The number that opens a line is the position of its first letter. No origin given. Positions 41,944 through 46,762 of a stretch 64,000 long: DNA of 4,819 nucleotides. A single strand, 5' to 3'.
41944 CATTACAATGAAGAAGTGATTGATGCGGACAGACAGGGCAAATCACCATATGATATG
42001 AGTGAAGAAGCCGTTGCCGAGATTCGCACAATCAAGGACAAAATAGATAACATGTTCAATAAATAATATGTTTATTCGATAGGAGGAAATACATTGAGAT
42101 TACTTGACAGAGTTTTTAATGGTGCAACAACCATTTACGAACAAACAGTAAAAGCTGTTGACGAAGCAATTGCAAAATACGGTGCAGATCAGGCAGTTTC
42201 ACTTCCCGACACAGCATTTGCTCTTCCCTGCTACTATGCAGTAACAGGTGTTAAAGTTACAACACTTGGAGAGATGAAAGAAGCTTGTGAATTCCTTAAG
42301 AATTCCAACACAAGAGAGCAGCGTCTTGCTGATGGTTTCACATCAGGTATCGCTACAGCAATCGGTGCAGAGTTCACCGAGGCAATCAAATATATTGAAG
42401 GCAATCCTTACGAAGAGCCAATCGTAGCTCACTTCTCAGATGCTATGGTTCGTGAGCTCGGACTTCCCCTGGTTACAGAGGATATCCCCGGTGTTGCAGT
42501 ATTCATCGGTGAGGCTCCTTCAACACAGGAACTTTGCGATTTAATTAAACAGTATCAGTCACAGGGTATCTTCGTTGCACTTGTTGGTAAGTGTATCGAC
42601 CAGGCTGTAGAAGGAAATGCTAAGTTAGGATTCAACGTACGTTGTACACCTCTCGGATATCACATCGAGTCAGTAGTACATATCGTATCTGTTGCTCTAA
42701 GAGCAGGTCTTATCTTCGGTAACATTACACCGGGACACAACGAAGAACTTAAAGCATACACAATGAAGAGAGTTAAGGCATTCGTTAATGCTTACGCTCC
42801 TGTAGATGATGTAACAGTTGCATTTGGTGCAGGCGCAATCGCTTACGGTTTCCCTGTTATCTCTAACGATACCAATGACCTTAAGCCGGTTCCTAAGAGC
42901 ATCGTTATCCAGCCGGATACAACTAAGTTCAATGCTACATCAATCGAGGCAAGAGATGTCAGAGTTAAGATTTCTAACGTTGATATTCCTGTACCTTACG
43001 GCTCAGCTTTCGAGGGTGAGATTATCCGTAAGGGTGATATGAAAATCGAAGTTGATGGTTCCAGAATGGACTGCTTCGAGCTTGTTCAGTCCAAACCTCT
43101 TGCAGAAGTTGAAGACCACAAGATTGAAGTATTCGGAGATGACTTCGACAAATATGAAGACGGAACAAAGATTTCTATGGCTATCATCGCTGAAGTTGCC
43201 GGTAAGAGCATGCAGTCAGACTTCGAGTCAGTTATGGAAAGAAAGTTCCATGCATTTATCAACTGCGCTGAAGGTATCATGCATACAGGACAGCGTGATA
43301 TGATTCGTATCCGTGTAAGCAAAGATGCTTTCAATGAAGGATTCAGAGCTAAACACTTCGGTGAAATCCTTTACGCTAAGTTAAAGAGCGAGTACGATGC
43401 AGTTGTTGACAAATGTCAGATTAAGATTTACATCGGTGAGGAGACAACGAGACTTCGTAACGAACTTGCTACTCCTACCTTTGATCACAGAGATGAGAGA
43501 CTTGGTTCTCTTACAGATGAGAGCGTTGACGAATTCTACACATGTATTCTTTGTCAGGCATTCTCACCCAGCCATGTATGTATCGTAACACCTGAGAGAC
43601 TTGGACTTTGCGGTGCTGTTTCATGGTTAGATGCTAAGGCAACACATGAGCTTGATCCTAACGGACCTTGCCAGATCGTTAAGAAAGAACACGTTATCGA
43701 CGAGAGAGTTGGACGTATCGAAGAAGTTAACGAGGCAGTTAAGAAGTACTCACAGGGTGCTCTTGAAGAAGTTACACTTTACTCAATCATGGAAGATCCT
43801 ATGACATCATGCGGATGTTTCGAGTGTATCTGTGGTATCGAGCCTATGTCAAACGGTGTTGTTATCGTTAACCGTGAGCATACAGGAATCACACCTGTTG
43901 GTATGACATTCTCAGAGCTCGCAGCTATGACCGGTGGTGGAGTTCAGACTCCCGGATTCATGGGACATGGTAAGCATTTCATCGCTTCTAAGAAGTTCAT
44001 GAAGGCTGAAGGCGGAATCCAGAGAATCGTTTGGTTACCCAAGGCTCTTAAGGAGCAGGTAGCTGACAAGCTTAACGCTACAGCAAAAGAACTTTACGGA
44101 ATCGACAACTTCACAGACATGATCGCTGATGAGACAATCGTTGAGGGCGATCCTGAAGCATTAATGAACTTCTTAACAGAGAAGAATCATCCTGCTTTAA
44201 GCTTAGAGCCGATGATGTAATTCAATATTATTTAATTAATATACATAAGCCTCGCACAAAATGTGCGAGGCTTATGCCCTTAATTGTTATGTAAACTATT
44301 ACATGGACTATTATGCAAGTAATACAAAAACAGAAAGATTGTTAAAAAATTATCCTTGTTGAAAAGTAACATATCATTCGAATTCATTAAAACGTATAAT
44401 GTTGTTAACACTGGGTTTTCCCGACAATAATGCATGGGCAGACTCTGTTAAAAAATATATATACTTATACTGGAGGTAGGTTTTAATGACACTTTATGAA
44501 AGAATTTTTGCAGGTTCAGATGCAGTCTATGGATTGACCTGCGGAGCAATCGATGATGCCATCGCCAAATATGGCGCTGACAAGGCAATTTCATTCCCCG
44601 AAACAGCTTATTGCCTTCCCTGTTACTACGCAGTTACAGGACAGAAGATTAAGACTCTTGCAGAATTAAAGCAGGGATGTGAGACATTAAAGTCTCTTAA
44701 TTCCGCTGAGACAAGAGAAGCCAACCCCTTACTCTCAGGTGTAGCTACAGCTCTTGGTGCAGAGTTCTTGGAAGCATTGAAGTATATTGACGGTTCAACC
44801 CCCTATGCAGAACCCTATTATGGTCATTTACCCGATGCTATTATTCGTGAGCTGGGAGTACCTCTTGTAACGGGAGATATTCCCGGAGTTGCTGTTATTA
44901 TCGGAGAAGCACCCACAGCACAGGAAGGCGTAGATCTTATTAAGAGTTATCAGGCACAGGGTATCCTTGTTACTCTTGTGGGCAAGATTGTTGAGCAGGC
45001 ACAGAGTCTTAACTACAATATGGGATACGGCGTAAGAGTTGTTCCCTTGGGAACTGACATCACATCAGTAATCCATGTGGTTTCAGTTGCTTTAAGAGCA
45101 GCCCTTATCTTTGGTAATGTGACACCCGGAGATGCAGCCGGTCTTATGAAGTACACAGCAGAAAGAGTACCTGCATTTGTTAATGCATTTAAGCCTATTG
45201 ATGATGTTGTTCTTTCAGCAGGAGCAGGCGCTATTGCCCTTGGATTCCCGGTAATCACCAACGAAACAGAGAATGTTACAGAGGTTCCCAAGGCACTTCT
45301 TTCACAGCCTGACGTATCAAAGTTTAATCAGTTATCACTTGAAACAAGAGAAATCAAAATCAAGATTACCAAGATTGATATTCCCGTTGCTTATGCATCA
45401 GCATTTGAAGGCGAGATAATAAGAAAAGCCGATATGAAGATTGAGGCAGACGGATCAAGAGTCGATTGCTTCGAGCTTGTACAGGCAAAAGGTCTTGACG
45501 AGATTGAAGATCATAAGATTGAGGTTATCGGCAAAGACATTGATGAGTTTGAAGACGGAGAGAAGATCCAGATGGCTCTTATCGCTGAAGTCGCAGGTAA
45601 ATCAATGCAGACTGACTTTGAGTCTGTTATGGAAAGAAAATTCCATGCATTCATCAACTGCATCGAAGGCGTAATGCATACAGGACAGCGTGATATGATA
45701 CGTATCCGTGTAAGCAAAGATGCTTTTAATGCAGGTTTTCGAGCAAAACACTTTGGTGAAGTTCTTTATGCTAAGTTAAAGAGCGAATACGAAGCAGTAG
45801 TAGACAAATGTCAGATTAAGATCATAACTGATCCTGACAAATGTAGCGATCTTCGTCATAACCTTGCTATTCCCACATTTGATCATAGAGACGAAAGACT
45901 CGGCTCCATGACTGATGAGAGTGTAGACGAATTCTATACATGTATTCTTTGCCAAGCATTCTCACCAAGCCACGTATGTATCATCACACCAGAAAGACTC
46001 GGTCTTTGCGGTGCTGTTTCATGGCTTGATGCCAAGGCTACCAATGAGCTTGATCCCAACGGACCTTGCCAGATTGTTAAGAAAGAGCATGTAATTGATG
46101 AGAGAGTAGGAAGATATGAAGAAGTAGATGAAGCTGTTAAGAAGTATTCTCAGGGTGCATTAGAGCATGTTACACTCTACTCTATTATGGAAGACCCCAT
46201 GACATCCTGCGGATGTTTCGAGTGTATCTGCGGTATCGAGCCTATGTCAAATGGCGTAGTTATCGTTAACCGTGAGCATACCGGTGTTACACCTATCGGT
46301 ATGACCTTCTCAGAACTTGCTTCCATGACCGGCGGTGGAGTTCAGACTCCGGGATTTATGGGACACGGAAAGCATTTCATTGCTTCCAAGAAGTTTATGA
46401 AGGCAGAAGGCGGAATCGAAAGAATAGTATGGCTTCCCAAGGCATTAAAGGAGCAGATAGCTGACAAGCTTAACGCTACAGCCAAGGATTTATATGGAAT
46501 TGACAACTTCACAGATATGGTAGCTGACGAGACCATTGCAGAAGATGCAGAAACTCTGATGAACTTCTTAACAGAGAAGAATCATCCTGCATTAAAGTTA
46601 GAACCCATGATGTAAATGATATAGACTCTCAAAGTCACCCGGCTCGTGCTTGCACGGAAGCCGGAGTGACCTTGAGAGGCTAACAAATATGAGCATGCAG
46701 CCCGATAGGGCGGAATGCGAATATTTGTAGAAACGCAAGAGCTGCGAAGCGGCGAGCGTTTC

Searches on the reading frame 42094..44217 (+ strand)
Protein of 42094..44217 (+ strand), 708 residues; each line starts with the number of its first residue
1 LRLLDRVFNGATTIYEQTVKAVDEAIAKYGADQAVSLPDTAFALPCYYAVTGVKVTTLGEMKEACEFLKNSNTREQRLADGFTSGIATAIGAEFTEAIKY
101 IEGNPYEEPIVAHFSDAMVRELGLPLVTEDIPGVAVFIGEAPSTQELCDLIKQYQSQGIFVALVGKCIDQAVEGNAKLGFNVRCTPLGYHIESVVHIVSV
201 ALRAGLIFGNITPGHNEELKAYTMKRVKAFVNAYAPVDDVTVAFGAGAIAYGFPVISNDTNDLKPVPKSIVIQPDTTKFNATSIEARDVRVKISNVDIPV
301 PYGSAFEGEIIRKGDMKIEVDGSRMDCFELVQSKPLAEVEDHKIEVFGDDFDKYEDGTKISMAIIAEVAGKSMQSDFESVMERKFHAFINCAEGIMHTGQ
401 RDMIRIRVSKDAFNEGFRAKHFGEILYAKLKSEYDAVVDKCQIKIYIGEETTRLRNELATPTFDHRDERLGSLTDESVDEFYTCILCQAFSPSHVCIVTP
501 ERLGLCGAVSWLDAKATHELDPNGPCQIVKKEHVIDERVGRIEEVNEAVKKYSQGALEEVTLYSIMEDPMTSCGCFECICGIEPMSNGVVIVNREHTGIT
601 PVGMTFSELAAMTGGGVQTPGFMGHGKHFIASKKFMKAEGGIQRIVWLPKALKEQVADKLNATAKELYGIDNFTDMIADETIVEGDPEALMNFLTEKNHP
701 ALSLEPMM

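Call 9: search_protein_families(library=pfam, proteins=[window:42094-44217:+], max_evalue=0.00001)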
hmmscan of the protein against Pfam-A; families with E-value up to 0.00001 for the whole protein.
window:42094-44217:+ (708 aa): 3 families
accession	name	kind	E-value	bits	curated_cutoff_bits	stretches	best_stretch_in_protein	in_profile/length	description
PF19436.4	ACS_CODH_B_C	-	2.5e-125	417.4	25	1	463-708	1-245/245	ACS/CODH beta subunit C-terminal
PF03598.20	CdhC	-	5.4e-62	208.7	24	1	298-450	1-153/155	CO dehydrogenase/acetyl-CoA synthase complex beta subunit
PF18537.6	CODH_A_N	-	6.7e-28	97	32.2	1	20-101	2-83/83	Carbon monoxide dehydrogenase subunit alpha N-terminal domain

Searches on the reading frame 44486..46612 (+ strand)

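Call 9: search_protein_families(library=pfam, proteins=[window:44486-46612:+], max_evalue=0.00001)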
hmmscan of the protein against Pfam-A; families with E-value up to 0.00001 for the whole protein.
window:44486-46612:+ (709 aa): 3 families
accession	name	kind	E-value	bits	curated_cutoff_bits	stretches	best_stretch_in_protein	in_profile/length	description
PF19436.4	ACS_CODH_B_C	-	6.5e-128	425.8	25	1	465-709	1-245/245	ACS/CODH beta subunit C-terminal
PF03598.20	CdhC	-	6.6e-65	218.2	24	1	299-452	1-154/155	CO dehydrogenase/acetyl-CoA synthase complex beta subunit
PF18537.6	CODH_A_N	-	2.8e-25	88.6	32.2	1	21-101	3-83/83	Carbon monoxide dehydrogenase subunit alpha N-terminal domain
